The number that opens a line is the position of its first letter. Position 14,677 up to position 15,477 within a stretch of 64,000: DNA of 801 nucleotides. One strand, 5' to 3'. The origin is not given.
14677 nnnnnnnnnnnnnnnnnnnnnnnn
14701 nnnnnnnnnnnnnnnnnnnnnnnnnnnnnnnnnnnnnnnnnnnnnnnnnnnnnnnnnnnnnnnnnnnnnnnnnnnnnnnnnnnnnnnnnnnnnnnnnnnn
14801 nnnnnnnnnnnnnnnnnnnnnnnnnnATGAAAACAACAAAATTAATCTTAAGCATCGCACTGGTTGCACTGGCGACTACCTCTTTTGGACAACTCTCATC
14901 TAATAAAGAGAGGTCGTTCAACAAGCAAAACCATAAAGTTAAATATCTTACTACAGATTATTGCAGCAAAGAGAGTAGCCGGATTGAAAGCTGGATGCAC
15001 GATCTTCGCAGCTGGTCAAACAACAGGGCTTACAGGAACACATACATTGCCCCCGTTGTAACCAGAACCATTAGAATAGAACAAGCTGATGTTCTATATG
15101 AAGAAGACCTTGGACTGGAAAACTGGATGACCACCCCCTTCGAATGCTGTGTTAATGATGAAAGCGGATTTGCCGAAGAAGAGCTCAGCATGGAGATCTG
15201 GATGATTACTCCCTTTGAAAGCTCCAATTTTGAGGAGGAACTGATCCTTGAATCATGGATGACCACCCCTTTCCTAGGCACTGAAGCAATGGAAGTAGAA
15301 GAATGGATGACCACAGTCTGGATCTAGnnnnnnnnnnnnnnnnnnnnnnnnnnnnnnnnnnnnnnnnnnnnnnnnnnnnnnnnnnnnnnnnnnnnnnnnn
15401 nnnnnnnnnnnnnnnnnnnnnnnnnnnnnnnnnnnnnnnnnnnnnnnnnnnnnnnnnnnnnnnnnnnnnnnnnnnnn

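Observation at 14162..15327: Tandem pair of secreted acidic 'E-x-W-M' repeat proteins of no family I recognise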

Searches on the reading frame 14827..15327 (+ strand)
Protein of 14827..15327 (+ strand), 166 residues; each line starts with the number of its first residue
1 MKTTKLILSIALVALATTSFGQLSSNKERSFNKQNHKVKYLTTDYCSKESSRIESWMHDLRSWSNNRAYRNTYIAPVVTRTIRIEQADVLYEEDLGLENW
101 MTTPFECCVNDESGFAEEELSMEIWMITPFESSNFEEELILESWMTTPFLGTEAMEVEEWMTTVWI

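Call 3: search_protein_families(library=pfam, proteins=[window:14827-15327:+], max_evalue=1)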
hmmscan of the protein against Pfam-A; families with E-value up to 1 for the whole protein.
window:14827-15327:+ (166 aa): 3 families
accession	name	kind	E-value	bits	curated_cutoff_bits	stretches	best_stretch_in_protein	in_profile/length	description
PF01010.25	Proton_antipo_C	-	0.028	14.5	26.8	1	33-83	184-233/243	NADH-dehyrogenase subunit F, TMs, (complex I) C-terminus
PF22008.2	BpuSI_TRD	-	0.059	13.2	27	0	131-150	138-157/241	Restriction endonuclease BpuSI, specificity domain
PF23947.1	DUF7281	-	0.18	11.8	27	1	11-55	119-157/183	Domain of unknown function (DUF7281)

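Call 4: search_protein_families(library=ncbifam, proteins=[window:14827-15327:+], max_evalue=1)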
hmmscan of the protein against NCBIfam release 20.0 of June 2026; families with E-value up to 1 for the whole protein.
window:14827-15327:+ (166 aa): 0 families

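Call 5: find_homologous_proteins(query=window:14827-15324:+, max_evalue=0.01)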
Query window:14827-15324:+ (166 aa): 105 proteins with E <= 0.01 among 321 candidates.
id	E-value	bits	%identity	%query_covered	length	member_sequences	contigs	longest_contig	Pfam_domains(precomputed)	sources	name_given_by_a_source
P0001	2.2e-105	367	100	100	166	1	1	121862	-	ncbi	ncbi:MAG: hypothetical protein ABFS38_00135 [Bacteroidota bacterium]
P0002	2.8e-68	247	67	100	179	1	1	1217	-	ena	-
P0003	1.3e-63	232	68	100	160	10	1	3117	-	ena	-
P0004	4.2e-63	230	56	100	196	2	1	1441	-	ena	-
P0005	4.5e-60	220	65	100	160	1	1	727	-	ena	-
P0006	6.4e-56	207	62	100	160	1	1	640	-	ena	-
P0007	2.4e-54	202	60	100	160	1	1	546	-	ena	-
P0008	5.1e-54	200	52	98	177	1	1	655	-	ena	-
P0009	2.0e-52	195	52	100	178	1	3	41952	-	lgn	-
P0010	1.5e-51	192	61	98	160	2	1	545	-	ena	-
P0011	1.7e-51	192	55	100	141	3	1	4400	-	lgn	-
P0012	3.0e-51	191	57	100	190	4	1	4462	-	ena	-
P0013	4.0e-51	191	53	98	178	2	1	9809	-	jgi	-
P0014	6.2e-51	190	55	100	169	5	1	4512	-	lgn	-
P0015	8.0e-51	190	53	100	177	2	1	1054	-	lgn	-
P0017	9.3e-50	187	56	100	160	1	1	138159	-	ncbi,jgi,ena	-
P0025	4.8e-46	175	56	100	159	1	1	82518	-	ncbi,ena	-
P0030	1.4e-43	167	48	98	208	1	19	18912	-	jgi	jgi:hypothetical protein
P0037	6.8e-41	158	51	90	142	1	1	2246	-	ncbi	-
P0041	7.2e-38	148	51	90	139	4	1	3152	-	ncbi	-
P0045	2.0e-35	140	42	98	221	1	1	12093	-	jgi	jgi:hypothetical protein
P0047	3.1e-34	136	47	100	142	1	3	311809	-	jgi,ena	jgi:hypothetical protein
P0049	6.4e-33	132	45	99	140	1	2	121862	-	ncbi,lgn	ncbi:MAG: hypothetical protein ABFS38_00130 [Bacteroidota bacterium]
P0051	1.1e-30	125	45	97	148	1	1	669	-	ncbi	-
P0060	7.4e-22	96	39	97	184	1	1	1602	PF28221.1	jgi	jgi:hypothetical protein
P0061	2.1e-20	91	41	96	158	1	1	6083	-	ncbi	-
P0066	7.4e-18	83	36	99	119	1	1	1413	-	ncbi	-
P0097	2.3e-9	55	34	92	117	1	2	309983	-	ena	-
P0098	2.4e-9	55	38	45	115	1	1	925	PF28221.1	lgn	-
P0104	3.3e-7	48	42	42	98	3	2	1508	-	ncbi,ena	-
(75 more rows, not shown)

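Call 7: search_protein_families(library=pfam, proteins=[P0060, P0098, P0045, P0030, P0017, P0097], max_evalue=1)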
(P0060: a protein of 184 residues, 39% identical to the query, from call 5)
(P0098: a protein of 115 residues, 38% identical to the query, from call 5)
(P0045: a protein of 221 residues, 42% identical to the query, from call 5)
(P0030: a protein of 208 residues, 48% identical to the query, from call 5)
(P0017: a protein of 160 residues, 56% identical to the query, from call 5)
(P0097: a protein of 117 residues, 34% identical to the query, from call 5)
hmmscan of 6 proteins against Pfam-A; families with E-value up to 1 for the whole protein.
P0060 (184 aa): 2 families
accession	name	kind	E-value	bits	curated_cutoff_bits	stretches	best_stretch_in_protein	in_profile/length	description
PF02753.23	PapD_C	-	0.01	16.5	22.8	0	137-155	20-38/63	Pili assembly chaperone PapD, C-terminal domain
PF23697.1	YnfS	-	0.037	14.6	27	0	140-147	5-12/29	YnfS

P0098 (115 aa): 1 family
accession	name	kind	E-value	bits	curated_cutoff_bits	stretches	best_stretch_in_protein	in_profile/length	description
PF22008.2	BpuSI_TRD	-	0.68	9.7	27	0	64-89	135-160/241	Restriction endonuclease BpuSI, specificity domain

P0045 (221 aa): 1 family
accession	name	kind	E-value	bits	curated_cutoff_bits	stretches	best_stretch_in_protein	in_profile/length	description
PF06228.19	ChuX_HutX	-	0.17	12.2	25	1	18-58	70-109/134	Haem utilisation ChuX/HutX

P0030 (208 aa): 1 family
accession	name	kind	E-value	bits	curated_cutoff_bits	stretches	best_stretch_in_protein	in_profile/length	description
PF18042.7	ORF_12_N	-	0.12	13.2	26.7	1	127-194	11-80/94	ORF 12 gene product N-terminal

P0017 (160 aa): 2 families
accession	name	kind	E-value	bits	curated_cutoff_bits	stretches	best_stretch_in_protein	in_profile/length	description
PF12489.13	ARA70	-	0.055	14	23.6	1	51-134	57-127/131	Nuclear coactivator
PF13569.11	DUF4132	-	0.19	12.1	27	1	36-79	23-66/179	Domain of unknown function (DUF4132)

P0097 (117 aa): 1 family
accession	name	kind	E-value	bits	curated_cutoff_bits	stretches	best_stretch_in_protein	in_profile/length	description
PF06144.19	DNA_pol3_delta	-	0.014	15.8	21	1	32-61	41-70/124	DNA polymerase III, delta subunit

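Call 10: find_encoding_contigs(protein=P0047, flank=10000, max_places=3)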
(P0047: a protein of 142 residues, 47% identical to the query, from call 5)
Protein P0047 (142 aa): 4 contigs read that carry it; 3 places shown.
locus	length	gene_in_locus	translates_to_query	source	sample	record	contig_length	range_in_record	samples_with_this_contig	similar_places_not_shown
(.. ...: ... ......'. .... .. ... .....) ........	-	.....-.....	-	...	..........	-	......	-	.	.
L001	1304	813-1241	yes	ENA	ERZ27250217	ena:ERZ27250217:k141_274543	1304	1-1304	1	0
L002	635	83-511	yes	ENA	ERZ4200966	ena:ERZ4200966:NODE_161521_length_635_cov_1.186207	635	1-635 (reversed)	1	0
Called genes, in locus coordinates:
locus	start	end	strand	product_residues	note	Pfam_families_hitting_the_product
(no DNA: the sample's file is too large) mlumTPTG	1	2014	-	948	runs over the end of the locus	PF02837:Glyco_hydro_2_N, PF00703:Glyco_hydro_2 (weak), PF02836:Glyco_hydro_2_C (weak)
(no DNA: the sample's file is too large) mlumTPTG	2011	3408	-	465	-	PF00083:Sugar_tr, PF07690:MFS_1, PF06609:TRI12 (weak), PF07690:MFS_1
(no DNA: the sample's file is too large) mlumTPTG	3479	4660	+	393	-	PF01306:LacY_symp, PF13347:MFS_2 (faint), PF03825:Nuc_H_symport, PF07690:MFS_1, PF12832:MFS_1_like, PF07690:MFS_1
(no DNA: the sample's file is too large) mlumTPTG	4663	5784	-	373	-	PF01637:ATPase_2, PF13401:AAA_22 (weak), PF13173:AAA_14 (faint)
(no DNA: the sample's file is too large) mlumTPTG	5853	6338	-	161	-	-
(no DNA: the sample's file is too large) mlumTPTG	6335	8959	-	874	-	PF13734:Inhibitor_I69, PF01640:Peptidase_C10, PF18962:Por_Secre_tail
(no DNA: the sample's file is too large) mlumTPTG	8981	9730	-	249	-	PF13557:Phenol_MetA_deg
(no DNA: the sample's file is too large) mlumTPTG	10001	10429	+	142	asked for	-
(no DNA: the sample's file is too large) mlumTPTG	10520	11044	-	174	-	-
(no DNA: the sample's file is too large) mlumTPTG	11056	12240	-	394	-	-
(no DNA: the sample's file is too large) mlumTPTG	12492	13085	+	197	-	-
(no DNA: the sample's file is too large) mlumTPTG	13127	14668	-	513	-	PF00089:Trypsin, PF13365:Trypsin_2, PF00595:PDZ, PF13180:PDZ_2, PF17820:PDZ_6 (weak)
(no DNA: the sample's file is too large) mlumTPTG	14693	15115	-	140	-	-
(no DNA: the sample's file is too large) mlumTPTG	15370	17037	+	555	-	PF03063:Prismane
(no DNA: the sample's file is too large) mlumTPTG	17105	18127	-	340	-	PF08240:ADH_N, PF16912:Glu_dehyd_C, PF00107:ADH_zinc_N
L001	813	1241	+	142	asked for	-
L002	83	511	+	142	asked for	-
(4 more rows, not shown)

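Call 11: find_encoding_contigs(protein=P0097, flank=10000, max_places=3)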
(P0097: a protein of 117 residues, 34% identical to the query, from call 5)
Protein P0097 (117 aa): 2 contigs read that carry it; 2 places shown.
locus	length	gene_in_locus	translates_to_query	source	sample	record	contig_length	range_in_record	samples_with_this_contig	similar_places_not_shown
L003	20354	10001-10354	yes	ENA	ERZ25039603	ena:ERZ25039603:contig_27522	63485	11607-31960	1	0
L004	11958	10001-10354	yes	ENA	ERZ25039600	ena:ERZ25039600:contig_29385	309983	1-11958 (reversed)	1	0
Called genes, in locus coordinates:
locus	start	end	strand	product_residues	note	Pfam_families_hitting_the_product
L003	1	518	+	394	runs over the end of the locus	PF00202:Aminotran_3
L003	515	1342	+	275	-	-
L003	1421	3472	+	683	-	PF13589:HATPase_c_3, PF02518:HATPase_c, PF00183:HSP90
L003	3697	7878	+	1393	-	PF00165:HTH_AraC (faint), PF07494:Reg_prop (faint), PF07495:Y_Y_Y, PF00512:HisKA, PF02518:HATPase_c, PF00072:Response_reg, PF12833:HTH_18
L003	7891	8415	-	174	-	PF25589:DUF7935, PF10862:FcoT (weak)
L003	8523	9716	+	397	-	PF00155:Aminotran_1_2, PF01041:DegT_DnrJ_EryC1 (weak)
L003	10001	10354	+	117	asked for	-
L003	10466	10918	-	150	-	PF02142:MGS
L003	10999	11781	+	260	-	PF02618:YceG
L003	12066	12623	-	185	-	PF02873:MurB_C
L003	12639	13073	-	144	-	PF01565:FAD_binding_4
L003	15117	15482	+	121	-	-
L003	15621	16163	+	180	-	-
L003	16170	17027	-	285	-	PF00198:2-oxoacid_dh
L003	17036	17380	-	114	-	PF00364:Biotin_lipoyl, PF25997:BSH_YhbJ (weak)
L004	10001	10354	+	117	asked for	-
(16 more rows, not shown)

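Call 12: find_encoding_contigs(protein=P0017, flank=8000, max_places=2)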
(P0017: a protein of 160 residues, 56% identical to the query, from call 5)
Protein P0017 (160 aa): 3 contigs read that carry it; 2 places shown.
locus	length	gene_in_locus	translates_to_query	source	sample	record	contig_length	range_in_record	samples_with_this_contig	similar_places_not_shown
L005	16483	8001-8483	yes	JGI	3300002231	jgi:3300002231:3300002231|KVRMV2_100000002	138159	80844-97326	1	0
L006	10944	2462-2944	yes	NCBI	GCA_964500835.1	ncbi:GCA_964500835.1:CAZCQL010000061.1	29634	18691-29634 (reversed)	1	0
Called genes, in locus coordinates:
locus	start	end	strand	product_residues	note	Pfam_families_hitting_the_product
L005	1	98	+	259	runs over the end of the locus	-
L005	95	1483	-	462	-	-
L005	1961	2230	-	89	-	PF00842:Ala_racemase_C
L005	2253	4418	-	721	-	PF01225:Mur_ligase (faint), PF08245:Mur_ligase_M, PF01168:Ala_racemase_N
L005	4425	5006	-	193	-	PF00265:TK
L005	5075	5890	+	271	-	-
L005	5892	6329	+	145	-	-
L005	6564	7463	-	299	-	PF10988:DUF2807, PF13349:DUF4097 (faint), PF10988:DUF2807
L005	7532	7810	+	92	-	-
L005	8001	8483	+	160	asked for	-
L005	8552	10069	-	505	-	-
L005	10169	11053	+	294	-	PF00288:GHMP_kinases_N, PF08544:GHMP_kinases_C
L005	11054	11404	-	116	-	PF00364:Biotin_lipoyl, PF25917:BSH_RND (weak), PF25919:BSH_CusB (weak), PF25984:BSH_YknX (faint)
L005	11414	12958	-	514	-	PF01039:Carboxyl_trans, PF03255:ACCA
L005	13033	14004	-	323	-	PF03739:LptF_LptG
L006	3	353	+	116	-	?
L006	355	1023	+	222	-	PF00590:TP_methylase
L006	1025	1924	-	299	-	PF10988:DUF2807, PF13349:DUF4097 (faint), PF10988:DUF2807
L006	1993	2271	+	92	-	-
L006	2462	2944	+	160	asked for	-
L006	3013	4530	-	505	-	PF00772:DnaB, PF13481:AAA_25, PF03796:DnaB_C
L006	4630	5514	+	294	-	PF00288:GHMP_kinases_N, PF08544:GHMP_kinases_C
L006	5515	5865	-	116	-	PF00364:Biotin_lipoyl, PF25917:BSH_RND (weak), PF25919:BSH_CusB (weak), PF25984:BSH_YknX (faint)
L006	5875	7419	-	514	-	PF01039:Carboxyl_trans, PF03255:ACCA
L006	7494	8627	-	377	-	PF03739:LptF_LptG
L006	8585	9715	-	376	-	PF01702:TGT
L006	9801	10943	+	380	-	PF13506:Glyco_transf_21, PF00535:Glycos_transf_2, PF10111:Glyco_tranf_2_2, PF13641:Glyco_tranf_2_3, PF13632:Glyco_trans_2_3 (weak)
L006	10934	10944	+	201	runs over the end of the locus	PF07638:Sigma70_ECF (weak), PF04542:Sigma70_r2, PF08281:Sigma70_r4_2, PF04545:Sigma70_r4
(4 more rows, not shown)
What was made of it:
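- An ECF sigma gene lies about 8 kb away in the syntenic locus L006 (call 12).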

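Call 13: find_encoding_contigs(protein=P0025, flank=8000, max_places=2)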
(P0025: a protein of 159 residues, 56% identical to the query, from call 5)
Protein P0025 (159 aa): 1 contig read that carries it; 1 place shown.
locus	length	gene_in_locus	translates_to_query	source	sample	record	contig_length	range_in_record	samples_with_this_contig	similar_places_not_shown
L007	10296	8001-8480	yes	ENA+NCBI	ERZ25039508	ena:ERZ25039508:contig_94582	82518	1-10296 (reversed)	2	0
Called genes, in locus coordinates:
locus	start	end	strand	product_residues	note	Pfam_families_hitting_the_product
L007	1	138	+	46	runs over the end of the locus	-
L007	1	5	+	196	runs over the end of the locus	PF03279:Lip_A_acyltrans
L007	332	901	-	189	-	PF00534:Glycos_transf_1, PF13692:Glyco_trans_1_4, PF13524:Glyco_trans_1_2 (weak)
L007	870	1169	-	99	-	PF13439:Glyco_transf_4 (weak)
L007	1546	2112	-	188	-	PF00535:Glycos_transf_2 (weak)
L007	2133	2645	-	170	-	PF00842:Ala_racemase_C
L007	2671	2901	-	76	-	PF01168:Ala_racemase_N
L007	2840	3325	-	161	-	PF01168:Ala_racemase_N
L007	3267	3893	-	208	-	PF02875:Mur_ligase_C (weak)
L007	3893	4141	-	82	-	PF08245:Mur_ligase_M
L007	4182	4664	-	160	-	PF01225:Mur_ligase (weak)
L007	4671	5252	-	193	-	PF00265:TK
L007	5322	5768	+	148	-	-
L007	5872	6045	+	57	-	-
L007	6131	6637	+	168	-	PF00590:TP_methylase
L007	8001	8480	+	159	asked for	-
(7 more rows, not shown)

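Call 14: find_encoding_contigs(protein=P0009, flank=8000, max_places=2)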
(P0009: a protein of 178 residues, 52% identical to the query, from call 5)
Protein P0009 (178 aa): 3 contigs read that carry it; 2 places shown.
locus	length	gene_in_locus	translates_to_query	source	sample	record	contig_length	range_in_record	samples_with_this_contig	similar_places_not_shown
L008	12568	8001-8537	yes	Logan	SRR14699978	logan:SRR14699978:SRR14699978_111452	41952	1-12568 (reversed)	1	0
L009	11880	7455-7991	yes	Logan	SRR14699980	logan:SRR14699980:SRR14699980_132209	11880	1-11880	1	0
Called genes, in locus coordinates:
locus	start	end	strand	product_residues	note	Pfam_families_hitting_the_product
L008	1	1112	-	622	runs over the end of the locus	PF00535:Glycos_transf_2, PF13439:Glyco_transf_4, PF00534:Glycos_transf_1, PF13692:Glyco_trans_1_4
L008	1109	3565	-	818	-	PF08245:Mur_ligase_M, PF02875:Mur_ligase_C (weak), PF01168:Ala_racemase_N, PF00842:Ala_racemase_C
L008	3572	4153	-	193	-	PF00265:TK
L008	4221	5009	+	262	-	-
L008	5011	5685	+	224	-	PF00590:TP_methylase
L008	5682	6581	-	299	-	PF10988:DUF2807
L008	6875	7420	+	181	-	-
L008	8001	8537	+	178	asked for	-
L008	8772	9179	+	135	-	-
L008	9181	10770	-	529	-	PF00772:DnaB, PF13481:AAA_25, PF03796:DnaB_C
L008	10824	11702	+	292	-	PF00288:GHMP_kinases_N, PF08544:GHMP_kinases_C (weak)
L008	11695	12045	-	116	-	PF25919:BSH_CusB (faint), PF25917:BSH_RND (weak), PF25973:BSH_CzcB (faint), PF00364:Biotin_lipoyl, PF25984:BSH_YknX (weak)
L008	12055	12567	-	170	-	?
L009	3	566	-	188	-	?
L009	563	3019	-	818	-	PF08245:Mur_ligase_M, PF02875:Mur_ligase_C (weak), PF01168:Ala_racemase_N, PF00842:Ala_racemase_C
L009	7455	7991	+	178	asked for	-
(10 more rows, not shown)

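Call 27: predict_structure(alignment_id=A1)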
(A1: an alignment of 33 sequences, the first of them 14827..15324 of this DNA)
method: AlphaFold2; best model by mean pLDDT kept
length: 166 residues; sequences in the alignment: 33
mean_pLDDT: 61.8   pTM: 0.26
mean pLDDT of the five models: 61.8, 57.4, 57.2, 56.2, 54.6
residues with pLDDT >= 90: 0; 70-90: 24; 50-70: 117; < 50: 25
segments of 3 or more residues with pLDDT < 50: 91-94, 106-120
pLDDT, mean of each block of 10 residues (from residue 1): 80 80 61 62 63 62 66 64 62 52 50 43 60 57 67 64 56
secondary structure, 60 per line:
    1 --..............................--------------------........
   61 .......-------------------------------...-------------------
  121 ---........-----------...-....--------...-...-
elements in order: H3-32 H53-67 H124-131 H147-150

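Call 28: search_protein_representatives(alignment_id=A1)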
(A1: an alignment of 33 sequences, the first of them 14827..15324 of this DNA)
Query: 33 sequences, 159 profile positions. Proteins with E-value up to 0.001 (for the whole library): 482; up to 1e-10: 233; up to 1e-30: 55. The best 150 are listed.
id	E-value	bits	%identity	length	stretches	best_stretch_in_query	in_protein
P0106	2.6e-85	300.5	-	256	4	1-144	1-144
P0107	2.5e-80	284.3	-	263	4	1-145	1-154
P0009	5.6e-73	260.4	-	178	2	1-144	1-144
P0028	1.8e-69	249.0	-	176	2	1-144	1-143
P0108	2.2e-66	239.0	-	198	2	1-142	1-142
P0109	1.5e-65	236.3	-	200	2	1-144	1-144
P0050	4.1e-64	231.6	-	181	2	1-145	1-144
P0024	1.1e-63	230.2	-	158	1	1-159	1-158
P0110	2.2e-59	216.2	-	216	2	1-143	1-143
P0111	4.8e-59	215.1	-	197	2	1-144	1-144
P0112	1.9e-57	210.0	-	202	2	1-144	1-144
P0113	6.0e-57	208.3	-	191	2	1-142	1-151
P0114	2.2e-55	203.2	-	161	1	1-159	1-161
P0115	7.1e-55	201.6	-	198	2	1-144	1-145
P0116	1.8e-54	200.3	-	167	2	13-144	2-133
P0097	3.0e-22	95.6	-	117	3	91-157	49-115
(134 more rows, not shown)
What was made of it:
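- On Sec-dependent cargo of MacB-type pumps: Family proteins are 263 aa or shorter (call 28).
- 105 homologues in the first search and 482 cluster representatives in the profile search, all 263 aa or shorter (calls 5, 28).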

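Call 50: search_protein_families(library=pfam, proteins=[P0060, P0098], max_evalue=10)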
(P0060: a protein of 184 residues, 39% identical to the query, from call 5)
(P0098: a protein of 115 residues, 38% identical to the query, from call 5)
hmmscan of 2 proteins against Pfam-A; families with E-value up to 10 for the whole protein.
P0060 (184 aa): 2 families
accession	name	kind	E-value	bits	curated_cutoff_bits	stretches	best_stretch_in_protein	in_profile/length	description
PF02753.23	PapD_C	-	0.01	16.5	22.8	0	137-155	20-38/63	Pili assembly chaperone PapD, C-terminal domain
PF23697.1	YnfS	-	0.037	14.6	27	0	140-147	5-12/29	YnfS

P0098 (115 aa): 1 family
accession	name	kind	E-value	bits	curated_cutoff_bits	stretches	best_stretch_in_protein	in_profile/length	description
PF22008.2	BpuSI_TRD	-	0.68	9.7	27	0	64-89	135-160/241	Restriction endonuclease BpuSI, specificity domain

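Call 61: search_protein_families(library=ncbifam, proteins=[P0097, P0098], max_evalue=10)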
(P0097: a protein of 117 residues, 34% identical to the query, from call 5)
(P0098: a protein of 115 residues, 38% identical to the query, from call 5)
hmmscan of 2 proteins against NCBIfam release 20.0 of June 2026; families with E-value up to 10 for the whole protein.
P0097 (117 aa): 0 families

P0098 (115 aa): 0 families

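Call 66: search_solved_structures(query=A1, max_evalue=1)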
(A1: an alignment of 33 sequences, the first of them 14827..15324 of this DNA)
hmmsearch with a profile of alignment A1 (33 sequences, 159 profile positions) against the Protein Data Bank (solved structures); distinct sequences matched with E-value up to 1: 2.
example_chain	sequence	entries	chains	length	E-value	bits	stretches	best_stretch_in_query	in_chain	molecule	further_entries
5jxb_A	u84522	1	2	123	0.57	13.4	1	7-65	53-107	Disks large homolog 4,SynGAP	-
7cqf_A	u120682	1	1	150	0.8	12.9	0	7-65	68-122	Disks large homolog 4,Disintegrin and metalloproteinase domain-containing protein 22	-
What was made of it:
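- On CusF-type Cu(I) site: No Pfam, NCBIfam or PDB match (calls 3, 4, 66).
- There is no sequence or fold relation to ZraP, CpxP or Spy (calls 3, 66). There is no match to CusF or any metal-binding family (calls 3, 4, 66).
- Tried and rejected: A PDB profile search found nothing (call 66).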

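Call 72: find_encoding_contigs(protein=P0060, flank=2000, max_places=2)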
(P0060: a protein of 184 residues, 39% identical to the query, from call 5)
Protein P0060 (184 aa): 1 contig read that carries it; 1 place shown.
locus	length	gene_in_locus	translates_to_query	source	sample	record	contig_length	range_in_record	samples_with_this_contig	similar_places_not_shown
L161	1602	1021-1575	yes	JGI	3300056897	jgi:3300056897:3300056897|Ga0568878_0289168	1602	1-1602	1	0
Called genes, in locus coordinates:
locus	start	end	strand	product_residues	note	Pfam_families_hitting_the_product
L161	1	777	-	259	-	?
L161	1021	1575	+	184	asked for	PF28221:VerU3_C (faint)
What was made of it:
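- Tried and rejected: The precomputed PF28221 tag on two relatives is a faint 'VerU3_C' hit, and the model did not appear in the local Pfam scan (calls 50, 72).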
